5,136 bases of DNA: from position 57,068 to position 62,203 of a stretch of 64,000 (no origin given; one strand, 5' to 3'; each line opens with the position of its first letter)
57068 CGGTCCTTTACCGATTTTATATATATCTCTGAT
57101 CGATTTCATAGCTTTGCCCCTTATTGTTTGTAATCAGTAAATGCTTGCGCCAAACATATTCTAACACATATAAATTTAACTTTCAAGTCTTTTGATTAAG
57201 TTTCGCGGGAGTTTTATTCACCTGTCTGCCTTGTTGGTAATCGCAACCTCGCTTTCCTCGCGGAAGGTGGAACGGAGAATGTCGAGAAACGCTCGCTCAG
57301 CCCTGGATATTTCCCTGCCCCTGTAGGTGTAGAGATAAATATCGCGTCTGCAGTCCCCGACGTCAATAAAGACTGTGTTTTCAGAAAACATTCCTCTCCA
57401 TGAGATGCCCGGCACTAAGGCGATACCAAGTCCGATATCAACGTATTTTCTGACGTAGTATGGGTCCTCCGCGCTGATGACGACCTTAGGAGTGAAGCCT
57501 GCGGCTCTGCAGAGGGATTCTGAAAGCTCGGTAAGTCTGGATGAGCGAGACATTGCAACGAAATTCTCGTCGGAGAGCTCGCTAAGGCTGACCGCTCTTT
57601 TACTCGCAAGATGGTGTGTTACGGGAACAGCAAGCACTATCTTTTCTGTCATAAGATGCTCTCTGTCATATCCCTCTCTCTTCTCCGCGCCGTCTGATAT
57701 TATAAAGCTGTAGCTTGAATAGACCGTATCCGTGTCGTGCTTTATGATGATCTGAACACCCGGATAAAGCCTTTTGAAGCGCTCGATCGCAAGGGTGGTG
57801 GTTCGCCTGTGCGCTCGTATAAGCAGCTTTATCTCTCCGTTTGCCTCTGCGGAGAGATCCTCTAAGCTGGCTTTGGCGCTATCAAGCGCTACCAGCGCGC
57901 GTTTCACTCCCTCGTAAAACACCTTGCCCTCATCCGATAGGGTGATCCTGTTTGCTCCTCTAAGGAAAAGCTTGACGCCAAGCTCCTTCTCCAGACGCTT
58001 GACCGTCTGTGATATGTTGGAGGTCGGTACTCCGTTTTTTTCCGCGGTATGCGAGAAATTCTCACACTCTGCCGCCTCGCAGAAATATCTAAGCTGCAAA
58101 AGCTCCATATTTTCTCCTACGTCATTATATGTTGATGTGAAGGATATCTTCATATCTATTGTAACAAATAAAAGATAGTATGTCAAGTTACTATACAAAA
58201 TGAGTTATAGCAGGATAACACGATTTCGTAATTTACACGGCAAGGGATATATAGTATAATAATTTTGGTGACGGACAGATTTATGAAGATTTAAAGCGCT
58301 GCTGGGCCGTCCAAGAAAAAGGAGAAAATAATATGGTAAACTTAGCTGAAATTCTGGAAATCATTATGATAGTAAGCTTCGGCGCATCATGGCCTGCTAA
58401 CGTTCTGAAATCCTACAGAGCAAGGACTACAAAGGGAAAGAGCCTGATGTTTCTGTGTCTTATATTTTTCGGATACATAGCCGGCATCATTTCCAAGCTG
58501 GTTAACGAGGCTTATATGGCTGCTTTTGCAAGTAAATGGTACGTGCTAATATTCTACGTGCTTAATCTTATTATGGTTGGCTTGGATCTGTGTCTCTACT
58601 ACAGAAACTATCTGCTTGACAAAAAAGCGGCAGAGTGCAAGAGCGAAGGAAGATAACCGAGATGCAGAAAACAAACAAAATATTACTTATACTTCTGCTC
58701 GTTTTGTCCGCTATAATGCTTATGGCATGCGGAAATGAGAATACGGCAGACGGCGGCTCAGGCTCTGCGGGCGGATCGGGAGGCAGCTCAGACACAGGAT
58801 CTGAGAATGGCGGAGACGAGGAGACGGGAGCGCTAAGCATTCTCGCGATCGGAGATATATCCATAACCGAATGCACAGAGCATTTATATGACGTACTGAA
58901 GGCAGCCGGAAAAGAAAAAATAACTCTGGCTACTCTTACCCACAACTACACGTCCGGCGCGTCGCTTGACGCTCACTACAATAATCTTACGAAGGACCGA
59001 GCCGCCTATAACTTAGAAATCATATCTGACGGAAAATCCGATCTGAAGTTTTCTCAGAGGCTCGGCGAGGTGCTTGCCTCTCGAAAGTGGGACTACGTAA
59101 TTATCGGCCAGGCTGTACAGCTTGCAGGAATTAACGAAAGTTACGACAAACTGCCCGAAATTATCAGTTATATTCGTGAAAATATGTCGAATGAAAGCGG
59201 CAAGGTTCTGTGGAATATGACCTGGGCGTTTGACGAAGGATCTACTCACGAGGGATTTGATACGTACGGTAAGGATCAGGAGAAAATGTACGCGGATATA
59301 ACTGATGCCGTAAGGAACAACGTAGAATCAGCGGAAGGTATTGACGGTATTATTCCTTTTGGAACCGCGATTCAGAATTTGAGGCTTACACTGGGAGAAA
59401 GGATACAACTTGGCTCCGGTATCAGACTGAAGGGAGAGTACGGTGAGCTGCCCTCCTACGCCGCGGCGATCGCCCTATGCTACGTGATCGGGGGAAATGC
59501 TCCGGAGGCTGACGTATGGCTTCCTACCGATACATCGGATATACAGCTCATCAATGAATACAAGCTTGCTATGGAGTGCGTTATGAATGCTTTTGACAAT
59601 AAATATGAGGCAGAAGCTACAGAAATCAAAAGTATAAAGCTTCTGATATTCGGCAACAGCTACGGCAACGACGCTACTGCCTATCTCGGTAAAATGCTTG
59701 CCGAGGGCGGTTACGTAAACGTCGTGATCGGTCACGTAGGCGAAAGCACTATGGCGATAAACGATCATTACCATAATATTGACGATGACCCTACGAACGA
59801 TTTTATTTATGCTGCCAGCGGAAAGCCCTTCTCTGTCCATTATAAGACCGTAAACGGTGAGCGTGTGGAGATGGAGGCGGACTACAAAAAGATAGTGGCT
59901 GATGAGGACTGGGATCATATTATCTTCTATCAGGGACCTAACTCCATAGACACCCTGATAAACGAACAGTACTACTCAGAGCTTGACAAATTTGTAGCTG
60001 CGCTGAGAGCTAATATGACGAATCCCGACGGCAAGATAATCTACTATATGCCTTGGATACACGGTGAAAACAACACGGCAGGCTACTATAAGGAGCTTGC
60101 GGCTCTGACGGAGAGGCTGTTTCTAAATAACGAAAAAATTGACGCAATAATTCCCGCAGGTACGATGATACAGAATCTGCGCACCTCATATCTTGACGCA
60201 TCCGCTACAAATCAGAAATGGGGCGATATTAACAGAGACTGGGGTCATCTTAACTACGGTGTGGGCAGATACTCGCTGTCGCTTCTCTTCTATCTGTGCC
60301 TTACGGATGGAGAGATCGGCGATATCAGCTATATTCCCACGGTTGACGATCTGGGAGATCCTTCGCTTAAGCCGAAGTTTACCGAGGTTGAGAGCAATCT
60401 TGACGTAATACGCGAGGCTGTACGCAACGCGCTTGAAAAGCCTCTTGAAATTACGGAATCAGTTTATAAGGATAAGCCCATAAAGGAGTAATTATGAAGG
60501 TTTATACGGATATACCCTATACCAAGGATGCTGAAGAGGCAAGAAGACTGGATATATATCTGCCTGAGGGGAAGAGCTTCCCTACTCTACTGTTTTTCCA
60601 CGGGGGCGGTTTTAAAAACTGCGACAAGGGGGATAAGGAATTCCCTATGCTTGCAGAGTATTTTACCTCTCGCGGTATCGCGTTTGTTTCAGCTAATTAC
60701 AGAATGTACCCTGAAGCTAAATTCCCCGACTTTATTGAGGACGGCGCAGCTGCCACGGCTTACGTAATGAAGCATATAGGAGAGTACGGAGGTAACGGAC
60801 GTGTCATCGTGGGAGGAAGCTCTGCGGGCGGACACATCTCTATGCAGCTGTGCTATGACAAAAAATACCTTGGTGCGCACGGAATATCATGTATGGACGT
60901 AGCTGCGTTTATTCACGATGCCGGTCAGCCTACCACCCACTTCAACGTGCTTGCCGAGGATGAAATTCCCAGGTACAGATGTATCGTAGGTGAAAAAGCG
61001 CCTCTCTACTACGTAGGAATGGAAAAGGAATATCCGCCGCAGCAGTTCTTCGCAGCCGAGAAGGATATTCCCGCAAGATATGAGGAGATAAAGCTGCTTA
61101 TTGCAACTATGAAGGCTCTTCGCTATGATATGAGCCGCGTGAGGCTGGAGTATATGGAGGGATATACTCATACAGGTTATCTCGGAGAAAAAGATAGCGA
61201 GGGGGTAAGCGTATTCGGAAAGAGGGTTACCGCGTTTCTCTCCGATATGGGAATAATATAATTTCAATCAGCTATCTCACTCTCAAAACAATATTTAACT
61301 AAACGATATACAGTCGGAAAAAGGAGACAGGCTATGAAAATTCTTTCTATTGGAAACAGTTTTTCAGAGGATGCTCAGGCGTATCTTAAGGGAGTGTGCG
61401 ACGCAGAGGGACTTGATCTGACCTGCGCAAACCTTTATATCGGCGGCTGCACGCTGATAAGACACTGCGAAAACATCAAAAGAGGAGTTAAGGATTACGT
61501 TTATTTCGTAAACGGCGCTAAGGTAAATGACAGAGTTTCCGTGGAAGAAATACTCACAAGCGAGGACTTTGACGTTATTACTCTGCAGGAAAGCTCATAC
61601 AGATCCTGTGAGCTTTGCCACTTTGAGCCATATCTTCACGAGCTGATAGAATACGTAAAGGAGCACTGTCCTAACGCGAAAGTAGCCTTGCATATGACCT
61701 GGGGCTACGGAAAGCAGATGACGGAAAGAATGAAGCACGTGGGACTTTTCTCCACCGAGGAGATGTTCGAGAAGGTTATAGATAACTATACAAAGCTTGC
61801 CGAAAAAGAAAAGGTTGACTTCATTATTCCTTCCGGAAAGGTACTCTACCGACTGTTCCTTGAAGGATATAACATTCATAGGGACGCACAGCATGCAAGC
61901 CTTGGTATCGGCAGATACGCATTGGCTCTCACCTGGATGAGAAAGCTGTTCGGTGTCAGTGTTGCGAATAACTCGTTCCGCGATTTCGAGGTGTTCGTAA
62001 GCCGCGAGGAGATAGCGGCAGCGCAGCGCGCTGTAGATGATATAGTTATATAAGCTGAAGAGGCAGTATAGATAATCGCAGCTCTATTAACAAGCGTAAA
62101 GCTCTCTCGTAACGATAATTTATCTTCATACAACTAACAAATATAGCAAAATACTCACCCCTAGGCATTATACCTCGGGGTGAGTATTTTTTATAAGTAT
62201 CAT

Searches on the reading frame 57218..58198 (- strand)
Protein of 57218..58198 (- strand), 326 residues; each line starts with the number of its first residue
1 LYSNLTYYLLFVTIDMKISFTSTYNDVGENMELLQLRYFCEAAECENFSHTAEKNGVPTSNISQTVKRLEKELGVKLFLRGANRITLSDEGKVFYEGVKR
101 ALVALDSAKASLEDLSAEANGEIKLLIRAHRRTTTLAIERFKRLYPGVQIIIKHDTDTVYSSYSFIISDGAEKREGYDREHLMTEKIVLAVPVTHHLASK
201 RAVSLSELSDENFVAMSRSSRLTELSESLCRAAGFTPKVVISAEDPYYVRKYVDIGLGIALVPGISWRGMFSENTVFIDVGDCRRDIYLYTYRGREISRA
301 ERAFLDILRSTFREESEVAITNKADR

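Call 45: search_protein_families(library=pfam, proteins=[window:57218-58198:-], max_evalue=0.001)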
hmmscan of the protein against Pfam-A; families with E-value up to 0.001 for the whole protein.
window:57218-58198:- (326 aa): 2 families
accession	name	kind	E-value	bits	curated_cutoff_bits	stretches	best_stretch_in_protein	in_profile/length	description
PF03466.25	LysR_substrate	-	5.4e-29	101.5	28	1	136-312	23-208/209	LysR substrate binding domain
PF00126.33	HTH_1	-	8.3e-17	61.3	26.6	1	35-92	3-60/60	Bacterial regulatory helix-turn-helix protein, lysR family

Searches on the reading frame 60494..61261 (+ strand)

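Call 45: search_protein_families(library=pfam, proteins=[window:60494-61261:+], max_evalue=0.001)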
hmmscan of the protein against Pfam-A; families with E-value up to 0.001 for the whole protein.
window:60494-61261:+ (255 aa): 3 families
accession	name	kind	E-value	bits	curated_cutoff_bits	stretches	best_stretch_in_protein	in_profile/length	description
PF20434.5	BD-FAE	-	1e-19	71.3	26.8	1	19-121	1-108/215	BD-FAE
PF07859.19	Abhydrolase_3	-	1.9e-16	60.9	25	1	32-122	1-91/210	alpha/beta hydrolase fold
PF00135.34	COesterase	-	6e-07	29.2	27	0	13-71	82-142/515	Carboxylesterase family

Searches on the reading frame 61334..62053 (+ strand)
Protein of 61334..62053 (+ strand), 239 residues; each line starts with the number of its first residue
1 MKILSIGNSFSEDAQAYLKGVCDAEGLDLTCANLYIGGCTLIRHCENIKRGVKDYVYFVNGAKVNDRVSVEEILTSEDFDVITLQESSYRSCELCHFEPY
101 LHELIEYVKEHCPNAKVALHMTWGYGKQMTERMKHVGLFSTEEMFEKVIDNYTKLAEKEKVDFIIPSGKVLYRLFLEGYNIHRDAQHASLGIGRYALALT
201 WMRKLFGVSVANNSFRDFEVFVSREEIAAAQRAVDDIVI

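Call 45: search_protein_families(library=pfam, proteins=[window:61334-62053:+], max_evalue=0.001)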
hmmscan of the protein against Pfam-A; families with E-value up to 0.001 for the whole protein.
window:61334-62053:+ (239 aa): 1 family
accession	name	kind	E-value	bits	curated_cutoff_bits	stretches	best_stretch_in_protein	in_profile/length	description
PF16227.11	DUF4886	-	3.4e-60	203.5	26.7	1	2-234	1-239/242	Domain of unknown function (DUF4886)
